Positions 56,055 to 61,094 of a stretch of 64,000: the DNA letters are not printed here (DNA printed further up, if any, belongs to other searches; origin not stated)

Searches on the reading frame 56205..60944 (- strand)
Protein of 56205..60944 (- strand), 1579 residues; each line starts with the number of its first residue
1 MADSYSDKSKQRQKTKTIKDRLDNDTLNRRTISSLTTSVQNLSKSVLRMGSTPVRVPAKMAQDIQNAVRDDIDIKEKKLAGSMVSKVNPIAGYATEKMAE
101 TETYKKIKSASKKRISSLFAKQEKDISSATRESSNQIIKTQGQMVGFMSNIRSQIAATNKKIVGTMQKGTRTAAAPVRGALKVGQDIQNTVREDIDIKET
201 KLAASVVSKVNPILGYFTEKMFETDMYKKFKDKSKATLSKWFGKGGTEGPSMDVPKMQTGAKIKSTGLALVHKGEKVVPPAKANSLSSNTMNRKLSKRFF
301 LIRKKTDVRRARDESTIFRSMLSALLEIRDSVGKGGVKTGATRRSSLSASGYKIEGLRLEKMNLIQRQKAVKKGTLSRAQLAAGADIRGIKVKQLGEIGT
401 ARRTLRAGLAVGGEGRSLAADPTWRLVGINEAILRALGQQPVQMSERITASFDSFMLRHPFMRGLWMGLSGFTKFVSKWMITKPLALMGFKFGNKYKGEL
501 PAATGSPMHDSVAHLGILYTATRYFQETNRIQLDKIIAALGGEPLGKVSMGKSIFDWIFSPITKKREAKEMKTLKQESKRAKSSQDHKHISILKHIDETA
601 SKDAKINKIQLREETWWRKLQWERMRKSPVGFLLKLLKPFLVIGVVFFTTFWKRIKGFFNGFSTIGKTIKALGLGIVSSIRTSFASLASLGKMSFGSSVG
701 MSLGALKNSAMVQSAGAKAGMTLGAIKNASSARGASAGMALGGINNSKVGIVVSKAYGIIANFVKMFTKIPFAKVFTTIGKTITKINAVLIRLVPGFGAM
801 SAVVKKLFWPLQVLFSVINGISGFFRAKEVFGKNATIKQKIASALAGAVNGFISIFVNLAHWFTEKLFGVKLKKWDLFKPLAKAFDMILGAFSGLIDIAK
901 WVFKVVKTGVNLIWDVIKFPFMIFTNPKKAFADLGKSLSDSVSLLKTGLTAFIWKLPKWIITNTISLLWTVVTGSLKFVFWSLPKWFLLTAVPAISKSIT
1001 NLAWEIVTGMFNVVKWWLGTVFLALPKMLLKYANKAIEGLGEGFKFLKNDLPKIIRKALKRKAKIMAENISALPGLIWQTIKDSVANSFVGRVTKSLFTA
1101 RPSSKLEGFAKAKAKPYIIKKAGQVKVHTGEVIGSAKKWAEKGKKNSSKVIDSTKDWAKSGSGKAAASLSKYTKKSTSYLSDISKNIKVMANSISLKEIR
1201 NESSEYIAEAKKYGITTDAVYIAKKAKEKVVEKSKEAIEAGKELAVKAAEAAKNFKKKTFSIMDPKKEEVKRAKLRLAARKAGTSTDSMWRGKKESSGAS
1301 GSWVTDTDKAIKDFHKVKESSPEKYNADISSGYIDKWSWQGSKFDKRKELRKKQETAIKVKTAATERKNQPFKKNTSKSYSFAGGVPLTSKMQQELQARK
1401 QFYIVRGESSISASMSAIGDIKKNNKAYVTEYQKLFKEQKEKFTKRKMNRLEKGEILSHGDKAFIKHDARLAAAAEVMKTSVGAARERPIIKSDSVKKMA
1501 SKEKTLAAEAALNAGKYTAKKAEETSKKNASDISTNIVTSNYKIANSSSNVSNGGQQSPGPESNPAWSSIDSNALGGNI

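Call 9: search_protein_families(library=phrogs, proteins=[window:56205-60944:-], max_evalue=0.01)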
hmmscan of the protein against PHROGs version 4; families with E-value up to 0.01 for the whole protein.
window:56205-60944:- (1579 aa): 1 family
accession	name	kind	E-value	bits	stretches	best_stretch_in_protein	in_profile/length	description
phrog_22923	-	unknown function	0.0036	18.4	0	692-756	35-102/143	-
